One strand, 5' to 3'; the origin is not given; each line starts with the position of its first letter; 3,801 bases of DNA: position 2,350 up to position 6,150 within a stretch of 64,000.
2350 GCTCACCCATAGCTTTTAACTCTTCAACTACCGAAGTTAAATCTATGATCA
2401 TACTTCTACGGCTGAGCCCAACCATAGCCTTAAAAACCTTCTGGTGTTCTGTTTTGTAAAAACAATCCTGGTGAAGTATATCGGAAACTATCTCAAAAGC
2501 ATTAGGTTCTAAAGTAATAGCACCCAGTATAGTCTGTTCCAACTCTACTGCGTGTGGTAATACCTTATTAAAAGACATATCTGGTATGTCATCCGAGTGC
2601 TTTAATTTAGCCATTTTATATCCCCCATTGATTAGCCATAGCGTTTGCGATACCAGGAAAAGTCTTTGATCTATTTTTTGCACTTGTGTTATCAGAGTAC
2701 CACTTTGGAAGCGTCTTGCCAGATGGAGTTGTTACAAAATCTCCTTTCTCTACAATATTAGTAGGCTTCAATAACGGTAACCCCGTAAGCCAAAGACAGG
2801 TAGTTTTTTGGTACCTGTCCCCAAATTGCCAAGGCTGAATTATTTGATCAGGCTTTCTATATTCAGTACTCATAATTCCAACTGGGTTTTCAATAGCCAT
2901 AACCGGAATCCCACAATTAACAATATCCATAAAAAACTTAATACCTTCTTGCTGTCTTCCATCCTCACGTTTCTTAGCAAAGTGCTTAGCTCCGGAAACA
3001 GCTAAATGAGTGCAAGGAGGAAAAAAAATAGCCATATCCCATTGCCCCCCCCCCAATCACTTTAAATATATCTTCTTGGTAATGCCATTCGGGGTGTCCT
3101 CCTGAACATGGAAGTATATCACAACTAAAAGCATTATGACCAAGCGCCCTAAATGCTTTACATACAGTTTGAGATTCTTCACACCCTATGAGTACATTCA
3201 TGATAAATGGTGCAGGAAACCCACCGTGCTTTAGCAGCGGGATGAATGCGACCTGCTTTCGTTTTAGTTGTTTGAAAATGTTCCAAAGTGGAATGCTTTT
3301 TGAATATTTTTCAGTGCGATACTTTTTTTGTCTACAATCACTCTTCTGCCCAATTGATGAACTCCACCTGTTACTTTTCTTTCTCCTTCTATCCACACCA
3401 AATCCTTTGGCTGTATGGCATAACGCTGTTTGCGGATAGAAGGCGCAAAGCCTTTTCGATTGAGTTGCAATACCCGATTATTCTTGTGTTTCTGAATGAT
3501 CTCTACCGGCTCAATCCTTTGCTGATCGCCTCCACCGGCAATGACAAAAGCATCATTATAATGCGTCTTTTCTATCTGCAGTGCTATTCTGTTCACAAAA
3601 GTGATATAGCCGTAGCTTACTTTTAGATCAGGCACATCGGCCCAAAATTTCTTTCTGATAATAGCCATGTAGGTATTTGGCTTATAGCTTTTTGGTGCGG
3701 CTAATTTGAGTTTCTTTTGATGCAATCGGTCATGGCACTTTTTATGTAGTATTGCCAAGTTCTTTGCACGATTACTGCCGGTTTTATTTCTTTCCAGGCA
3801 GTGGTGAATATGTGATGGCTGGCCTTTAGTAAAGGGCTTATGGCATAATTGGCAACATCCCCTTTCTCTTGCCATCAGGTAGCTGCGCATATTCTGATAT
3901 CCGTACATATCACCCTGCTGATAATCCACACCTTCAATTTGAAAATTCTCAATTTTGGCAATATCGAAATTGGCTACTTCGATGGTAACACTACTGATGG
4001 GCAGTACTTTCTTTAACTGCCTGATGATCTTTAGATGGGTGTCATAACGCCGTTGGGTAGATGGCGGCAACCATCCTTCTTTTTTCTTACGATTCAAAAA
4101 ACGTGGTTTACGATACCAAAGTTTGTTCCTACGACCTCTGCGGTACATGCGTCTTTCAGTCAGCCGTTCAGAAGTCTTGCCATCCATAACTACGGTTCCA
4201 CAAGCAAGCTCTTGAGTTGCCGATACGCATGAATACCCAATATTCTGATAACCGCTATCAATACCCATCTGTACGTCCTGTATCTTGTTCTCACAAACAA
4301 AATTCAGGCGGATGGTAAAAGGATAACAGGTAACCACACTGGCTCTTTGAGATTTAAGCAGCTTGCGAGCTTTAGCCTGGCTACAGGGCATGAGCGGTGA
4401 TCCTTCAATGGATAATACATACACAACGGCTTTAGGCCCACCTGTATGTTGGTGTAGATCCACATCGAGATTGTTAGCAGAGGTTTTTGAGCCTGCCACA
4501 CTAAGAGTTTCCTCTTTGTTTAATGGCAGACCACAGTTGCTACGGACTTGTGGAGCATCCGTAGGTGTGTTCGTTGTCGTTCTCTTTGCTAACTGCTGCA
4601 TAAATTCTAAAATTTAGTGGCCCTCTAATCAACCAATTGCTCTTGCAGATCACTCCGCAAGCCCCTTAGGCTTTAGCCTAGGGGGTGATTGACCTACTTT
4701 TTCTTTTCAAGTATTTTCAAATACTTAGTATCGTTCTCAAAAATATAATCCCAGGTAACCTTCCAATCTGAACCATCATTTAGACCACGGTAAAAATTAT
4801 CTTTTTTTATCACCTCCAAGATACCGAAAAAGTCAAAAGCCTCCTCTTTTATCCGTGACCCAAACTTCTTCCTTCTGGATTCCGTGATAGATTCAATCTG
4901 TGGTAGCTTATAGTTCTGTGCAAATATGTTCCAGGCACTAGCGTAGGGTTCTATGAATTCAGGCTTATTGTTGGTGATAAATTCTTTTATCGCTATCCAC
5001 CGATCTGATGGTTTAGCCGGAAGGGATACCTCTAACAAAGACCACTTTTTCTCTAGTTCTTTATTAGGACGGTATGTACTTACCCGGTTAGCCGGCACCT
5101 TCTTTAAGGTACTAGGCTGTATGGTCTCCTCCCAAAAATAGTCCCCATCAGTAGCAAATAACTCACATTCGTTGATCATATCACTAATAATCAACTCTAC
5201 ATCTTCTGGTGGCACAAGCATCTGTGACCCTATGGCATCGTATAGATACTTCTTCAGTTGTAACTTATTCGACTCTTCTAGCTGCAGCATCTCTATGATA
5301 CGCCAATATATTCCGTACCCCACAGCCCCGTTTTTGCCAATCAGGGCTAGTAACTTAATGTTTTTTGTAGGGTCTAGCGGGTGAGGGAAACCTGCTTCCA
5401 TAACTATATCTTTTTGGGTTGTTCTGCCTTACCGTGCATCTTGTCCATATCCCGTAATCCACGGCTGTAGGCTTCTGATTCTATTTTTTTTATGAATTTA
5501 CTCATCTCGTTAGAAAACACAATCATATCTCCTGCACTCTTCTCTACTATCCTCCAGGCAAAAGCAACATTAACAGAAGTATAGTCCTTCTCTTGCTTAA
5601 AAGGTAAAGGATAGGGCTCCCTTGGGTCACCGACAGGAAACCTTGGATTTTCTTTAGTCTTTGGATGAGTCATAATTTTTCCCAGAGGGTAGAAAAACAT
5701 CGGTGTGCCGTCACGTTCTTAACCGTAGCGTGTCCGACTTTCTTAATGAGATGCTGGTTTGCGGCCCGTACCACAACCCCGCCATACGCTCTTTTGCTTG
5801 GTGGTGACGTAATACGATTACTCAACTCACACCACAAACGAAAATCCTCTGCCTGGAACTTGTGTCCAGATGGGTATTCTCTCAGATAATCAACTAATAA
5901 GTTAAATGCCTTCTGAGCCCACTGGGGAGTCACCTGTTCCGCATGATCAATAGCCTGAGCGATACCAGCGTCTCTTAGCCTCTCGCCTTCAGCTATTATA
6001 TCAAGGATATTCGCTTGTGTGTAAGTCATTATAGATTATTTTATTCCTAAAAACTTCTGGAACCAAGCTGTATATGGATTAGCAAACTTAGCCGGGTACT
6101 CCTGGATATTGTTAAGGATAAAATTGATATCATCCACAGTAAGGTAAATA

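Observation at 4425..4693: Candidate omega-RNA overprints the annotated 5' end of iscB; true start likely GTG at 4424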

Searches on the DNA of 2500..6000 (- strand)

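Call 3: search_rna_families(source=window, start=2500, end=6000, threshold=evalue, max_evalue=10, show_alignments=5)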
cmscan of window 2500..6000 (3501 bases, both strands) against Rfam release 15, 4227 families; matches with E-value up to 10: 5.
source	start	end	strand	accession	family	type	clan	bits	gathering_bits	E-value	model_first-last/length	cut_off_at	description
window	4454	4693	-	RF02033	HEARO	Gene;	-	119.9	83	1.9e-25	1-211/211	no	HNH endonuclease-associated RNA and ORF (HEARO) RNA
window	3010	3061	+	RF01618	ceN114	Gene; snRNA; snoRNA; CD-box;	-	19.8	44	2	1-63/63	no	Nematode snoRNA ceN114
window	4252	4327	-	RF00749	mir-208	Gene; miRNA;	-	19.5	56.4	0.63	1-77/77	no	mir-208 microRNA precursor family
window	3307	3367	-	RF00592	SNORD78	Gene; snRNA; snoRNA; CD-box;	CL00051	18.7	38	6.7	1-65/65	no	Small nucleolar RNA SNORD78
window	4827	4995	-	RF01417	RSV_RNA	Cis-reg;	-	16.1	105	0.11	1-289/289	no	Retroviral 3'UTR stability element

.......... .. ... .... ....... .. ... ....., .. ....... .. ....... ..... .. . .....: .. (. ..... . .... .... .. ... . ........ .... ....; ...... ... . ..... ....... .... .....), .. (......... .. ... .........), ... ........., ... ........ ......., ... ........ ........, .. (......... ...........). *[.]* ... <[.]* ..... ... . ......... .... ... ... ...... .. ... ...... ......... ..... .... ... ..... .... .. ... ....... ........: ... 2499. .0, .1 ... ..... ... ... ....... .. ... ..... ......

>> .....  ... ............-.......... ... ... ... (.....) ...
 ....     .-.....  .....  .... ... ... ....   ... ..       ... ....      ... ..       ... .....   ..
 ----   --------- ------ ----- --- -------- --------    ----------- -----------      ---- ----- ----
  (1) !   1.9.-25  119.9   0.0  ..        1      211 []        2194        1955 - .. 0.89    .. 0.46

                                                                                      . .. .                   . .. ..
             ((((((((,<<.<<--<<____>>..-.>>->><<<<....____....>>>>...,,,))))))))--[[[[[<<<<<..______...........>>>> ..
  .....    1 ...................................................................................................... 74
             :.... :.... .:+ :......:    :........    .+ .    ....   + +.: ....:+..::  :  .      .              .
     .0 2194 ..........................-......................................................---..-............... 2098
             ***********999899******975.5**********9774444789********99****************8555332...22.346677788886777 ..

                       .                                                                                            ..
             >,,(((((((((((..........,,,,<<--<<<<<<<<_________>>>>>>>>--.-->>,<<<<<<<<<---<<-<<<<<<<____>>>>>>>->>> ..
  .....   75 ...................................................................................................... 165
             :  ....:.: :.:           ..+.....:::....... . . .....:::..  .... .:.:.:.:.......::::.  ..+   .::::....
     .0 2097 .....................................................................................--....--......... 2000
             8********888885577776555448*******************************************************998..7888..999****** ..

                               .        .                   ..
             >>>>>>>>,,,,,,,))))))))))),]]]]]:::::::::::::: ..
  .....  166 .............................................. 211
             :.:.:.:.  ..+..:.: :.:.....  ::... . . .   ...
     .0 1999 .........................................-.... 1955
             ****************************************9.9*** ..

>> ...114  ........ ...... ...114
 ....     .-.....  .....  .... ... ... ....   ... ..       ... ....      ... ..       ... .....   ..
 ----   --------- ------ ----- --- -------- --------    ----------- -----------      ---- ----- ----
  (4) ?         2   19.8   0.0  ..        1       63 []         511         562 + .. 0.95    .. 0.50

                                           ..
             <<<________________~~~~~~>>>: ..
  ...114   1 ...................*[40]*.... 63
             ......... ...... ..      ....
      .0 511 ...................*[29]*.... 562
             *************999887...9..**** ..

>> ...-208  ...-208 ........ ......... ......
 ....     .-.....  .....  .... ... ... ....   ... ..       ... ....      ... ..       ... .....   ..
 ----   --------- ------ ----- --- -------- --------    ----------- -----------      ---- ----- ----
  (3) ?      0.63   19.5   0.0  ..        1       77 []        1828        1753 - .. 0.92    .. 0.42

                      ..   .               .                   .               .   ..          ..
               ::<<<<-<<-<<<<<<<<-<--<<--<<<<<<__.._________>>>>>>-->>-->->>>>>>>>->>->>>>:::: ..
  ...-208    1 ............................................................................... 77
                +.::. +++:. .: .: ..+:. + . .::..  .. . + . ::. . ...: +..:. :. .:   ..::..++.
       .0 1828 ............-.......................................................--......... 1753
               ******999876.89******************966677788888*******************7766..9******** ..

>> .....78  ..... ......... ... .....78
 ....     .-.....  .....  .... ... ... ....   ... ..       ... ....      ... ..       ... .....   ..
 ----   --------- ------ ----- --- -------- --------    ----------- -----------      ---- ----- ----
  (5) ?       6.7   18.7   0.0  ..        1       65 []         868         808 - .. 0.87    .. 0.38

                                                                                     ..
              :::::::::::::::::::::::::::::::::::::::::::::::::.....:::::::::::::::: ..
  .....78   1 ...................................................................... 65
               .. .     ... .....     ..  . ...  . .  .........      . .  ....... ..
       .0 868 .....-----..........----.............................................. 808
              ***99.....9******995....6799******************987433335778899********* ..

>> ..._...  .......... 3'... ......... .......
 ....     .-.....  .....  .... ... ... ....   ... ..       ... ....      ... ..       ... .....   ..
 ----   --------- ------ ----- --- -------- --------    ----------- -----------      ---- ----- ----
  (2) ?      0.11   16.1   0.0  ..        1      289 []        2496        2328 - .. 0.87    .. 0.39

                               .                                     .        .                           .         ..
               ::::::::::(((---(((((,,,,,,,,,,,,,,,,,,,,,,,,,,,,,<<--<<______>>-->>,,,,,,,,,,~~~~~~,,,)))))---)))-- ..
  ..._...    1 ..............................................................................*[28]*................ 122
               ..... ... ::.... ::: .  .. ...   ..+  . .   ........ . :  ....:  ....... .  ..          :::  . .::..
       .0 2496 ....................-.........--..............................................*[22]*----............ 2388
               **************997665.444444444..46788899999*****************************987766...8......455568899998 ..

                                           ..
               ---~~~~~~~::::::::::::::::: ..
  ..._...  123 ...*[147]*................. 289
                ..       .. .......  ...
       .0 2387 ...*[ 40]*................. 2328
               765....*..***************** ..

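Call 7: search_dna_similar(query=window:2600-5500:-, collection=phages, mode=distant, max_rows=25)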
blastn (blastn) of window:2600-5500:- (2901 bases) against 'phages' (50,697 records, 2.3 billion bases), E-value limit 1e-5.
Records with a match: 33; places in all: 33; records where one place covers at least 80% of the query: 0.
Best place of each record, by identity: 80-90% 5; 60-80% 28.
By first word of the organism name: Flavobacterium 16; Vibrio 8; Cellulophaga 7; Desulfofustis 1; Enterocloster 1.
By host as written in the record: Flavobacterium sp. LMO9 13; - 8; Flavobacterium sp. LMO6 3; Cellulophaga baltica #18 3; Cellulophaga baltica NN016046 2; Cellulophaga baltica #17 2; Vibrio sp. 1; Enterocloster bolteae Q14 1.
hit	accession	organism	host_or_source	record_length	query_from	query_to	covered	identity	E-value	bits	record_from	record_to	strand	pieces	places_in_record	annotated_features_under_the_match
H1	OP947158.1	Desulfofustis phage LS06-2018-MD01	-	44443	2307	2752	15%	67.0%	8e-27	129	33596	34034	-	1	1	DNA methyltransferase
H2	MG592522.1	Vibrio phage 1.154.O._10N.222.52.B12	Vibrio sp.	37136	2460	2719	9%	66.8%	2e-8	69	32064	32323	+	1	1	S-adenosyl-L-methionine-dependent methyltransferase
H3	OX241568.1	Vibrio phage 282E43-1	Seawater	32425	2300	2530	8%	70.6%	3e-20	107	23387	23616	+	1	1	putative DNA cytosine methyltransferase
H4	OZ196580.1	Vibrio phage K411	Seawater and oysters mix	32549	2300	2530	8%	70.1%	1e-18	103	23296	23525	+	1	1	DNA methyltransferase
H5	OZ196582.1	Vibrio phage K415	Seawater and oysters mix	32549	2300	2530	8%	70.1%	1e-18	103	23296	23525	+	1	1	DNA methyltransferase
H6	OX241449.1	Vibrio phage 416E50-1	Seawater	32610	2300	2530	8%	69.7%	1e-17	99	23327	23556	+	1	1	putative DNA cytosine methyltransferase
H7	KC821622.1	Cellulophaga phage phi46:3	Cellulophaga baltica NN016046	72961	2458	2632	6%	71.5%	1e-12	83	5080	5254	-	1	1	hypothetical protein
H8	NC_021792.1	Cellulophaga phage phi46:3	Cellulophaga baltica NN016046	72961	2458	2632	6%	71.5%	1e-12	83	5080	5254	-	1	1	DNA methyltransferase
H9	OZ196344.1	Vibrio phage K396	Seawater and oysters mix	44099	2294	2419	4%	71.4%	8e-8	66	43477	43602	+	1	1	DNA methyltransferase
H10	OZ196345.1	Vibrio phage K394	Seawater and oysters mix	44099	2294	2419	4%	71.4%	8e-8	66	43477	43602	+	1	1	DNA methyltransferase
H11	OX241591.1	Vibrio phage 217E38-1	Seawater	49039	2300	2418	4%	74.0%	1e-10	76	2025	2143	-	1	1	putative S-adenosyl-L-methionine-dependentmethyltransferase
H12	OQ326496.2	Enterocloster phage PMBT24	Enterocloster bolteae Q14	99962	2601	2680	3%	77.5%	3e-7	64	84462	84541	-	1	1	methyltransferase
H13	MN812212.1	Flavobacterium phage vB_FspS_lillamy9-1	Flavobacterium sp. LMO9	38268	2606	2680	3%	79.2%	9e-7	63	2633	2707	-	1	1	DNA methyltransferase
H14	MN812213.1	Flavobacterium phage vB_FspS_lillamy9-2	Flavobacterium sp. LMO9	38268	2606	2680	3%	79.2%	9e-7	63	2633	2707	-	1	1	DNA methyltransferase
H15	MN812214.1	Flavobacterium phage vB_FspS_lillamy9-3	Flavobacterium sp. LMO9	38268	2606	2680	3%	79.2%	9e-7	63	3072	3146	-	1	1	DNA methyltransferase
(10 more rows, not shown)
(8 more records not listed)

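Call 10: search_rna_families(sources=[L001, L002, L003, L004], threshold=gathering)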
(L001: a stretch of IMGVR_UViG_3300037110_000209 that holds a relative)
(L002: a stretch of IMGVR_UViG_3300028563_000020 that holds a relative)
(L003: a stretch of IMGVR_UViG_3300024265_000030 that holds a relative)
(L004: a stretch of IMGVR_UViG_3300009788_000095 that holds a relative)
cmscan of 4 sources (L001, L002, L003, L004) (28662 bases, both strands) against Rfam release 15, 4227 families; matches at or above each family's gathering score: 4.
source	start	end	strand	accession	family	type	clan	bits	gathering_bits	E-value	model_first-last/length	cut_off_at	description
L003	2741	2969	+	RF02033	HEARO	Gene;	-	116.7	83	8.8e-24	1-211/211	no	HNH endonuclease-associated RNA and ORF (HEARO) RNA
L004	2741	2969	+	RF02033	HEARO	Gene;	-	116.7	83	8.8e-24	1-211/211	no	HNH endonuclease-associated RNA and ORF (HEARO) RNA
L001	2725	2971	+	RF02033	HEARO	Gene;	-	109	83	6.6e-22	1-211/211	no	HNH endonuclease-associated RNA and ORF (HEARO) RNA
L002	2734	2972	+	RF02033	HEARO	Gene;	-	106.1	83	3.5e-21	1-211/211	no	HNH endonuclease-associated RNA and ORF (HEARO) RNA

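Call 56: search_rna_families(sources=[L036, L037, L038, L041, L044, L046, L048, L049, L051, L052, L056, L058, L061, L065, L066, L079, L082, L086, L089, L091], threshold=gathering)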
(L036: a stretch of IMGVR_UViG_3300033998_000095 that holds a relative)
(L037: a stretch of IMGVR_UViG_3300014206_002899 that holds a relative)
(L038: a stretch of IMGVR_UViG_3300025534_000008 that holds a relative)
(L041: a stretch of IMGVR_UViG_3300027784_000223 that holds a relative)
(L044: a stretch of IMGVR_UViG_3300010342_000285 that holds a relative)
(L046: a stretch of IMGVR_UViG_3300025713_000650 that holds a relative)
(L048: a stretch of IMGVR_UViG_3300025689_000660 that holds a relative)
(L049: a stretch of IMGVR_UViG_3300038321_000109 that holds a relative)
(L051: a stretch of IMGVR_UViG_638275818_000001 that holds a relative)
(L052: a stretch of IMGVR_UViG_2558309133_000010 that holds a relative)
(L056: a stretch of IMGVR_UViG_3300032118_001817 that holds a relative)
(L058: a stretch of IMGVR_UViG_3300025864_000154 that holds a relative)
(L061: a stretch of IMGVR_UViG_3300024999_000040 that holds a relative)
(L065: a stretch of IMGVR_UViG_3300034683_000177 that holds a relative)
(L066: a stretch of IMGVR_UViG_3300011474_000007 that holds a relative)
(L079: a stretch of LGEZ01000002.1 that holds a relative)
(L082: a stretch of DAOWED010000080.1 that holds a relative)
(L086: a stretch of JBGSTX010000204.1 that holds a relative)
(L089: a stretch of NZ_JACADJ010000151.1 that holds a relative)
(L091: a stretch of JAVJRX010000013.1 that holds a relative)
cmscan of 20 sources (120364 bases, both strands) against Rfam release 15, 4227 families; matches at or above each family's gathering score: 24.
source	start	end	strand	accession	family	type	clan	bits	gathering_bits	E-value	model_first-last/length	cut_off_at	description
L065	128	356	+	RF02033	HEARO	Gene;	-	161.9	83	3.8e-34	1-211/211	no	HNH endonuclease-associated RNA and ORF (HEARO) RNA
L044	2738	2961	+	RF02033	HEARO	Gene;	-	161.4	83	5.1e-34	1-211/211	no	HNH endonuclease-associated RNA and ORF (HEARO) RNA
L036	2735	2961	+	RF02033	HEARO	Gene;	-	160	83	1.1e-33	1-211/211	no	HNH endonuclease-associated RNA and ORF (HEARO) RNA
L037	1902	2131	+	RF02033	HEARO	Gene;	-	156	83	1e-32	1-211/211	no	HNH endonuclease-associated RNA and ORF (HEARO) RNA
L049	2743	2958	+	RF02033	HEARO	Gene;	-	150.1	83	2.9e-31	1-211/211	no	HNH endonuclease-associated RNA and ORF (HEARO) RNA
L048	2807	3034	+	RF02033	HEARO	Gene;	-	148.4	83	7.5e-31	1-211/211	no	HNH endonuclease-associated RNA and ORF (HEARO) RNA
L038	2731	2958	+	RF02033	HEARO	Gene;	-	146.8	83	1.8e-30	1-211/211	no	HNH endonuclease-associated RNA and ORF (HEARO) RNA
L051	2753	2970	+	RF02033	HEARO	Gene;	-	140.3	83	7e-29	1-211/211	no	HNH endonuclease-associated RNA and ORF (HEARO) RNA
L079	2740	2969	+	RF02033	HEARO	Gene;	-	139.5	83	1.1e-28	1-211/211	no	HNH endonuclease-associated RNA and ORF (HEARO) RNA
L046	2711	2952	+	RF02033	HEARO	Gene;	-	134.8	83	1.5e-27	1-211/211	no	HNH endonuclease-associated RNA and ORF (HEARO) RNA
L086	2725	2967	+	RF02033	HEARO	Gene;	-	134.8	83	1.5e-27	1-211/211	no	HNH endonuclease-associated RNA and ORF (HEARO) RNA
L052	2761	2963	+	RF02033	HEARO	Gene;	-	133.6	83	2.9e-27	1-211/211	no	HNH endonuclease-associated RNA and ORF (HEARO) RNA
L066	627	842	+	RF02033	HEARO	Gene;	-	133.5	83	3e-27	1-211/211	no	HNH endonuclease-associated RNA and ORF (HEARO) RNA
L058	570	797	+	RF02033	HEARO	Gene;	-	121.5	83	2.6e-24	1-211/211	no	HNH endonuclease-associated RNA and ORF (HEARO) RNA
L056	2762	2978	+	RF02033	HEARO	Gene;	-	117.8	83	2.1e-23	1-211/211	no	HNH endonuclease-associated RNA and ORF (HEARO) RNA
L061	2718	2957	+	RF02033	HEARO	Gene;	-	117.8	83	2e-23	1-211/211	no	HNH endonuclease-associated RNA and ORF (HEARO) RNA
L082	198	440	+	RF02033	HEARO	Gene;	-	115.8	83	6.2e-23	1-211/211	no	HNH endonuclease-associated RNA and ORF (HEARO) RNA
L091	2715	2965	+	RF02033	HEARO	Gene;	-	92.2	83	3.5e-17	1-211/211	no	HNH endonuclease-associated RNA and ORF (HEARO) RNA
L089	1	242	+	RF02033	HEARO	Gene;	-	91.4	83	5.3e-17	1-211/211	no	HNH endonuclease-associated RNA and ORF (HEARO) RNA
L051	1691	1751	+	RF03064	RAGATH-18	Gene; sRNA;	-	64.3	44.9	3.2e-10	1-71/71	no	RAGATH-18 RNA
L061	4684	4812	+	RF02924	skipping-rope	Gene; sRNA;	-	63.6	36.7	1.1e-12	1-80/80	no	skipping-rope RNA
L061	2318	2391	+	RF00005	tRNA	Gene; tRNA;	CL00001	63.6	29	3.4e-11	1-71/71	no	tRNA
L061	810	881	+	RF00005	tRNA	Gene; tRNA;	CL00001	56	29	4.1e-09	1-71/71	no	tRNA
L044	34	110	+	RF00005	tRNA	Gene; tRNA;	CL00001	30.9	29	0.035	1-71/71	no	tRNA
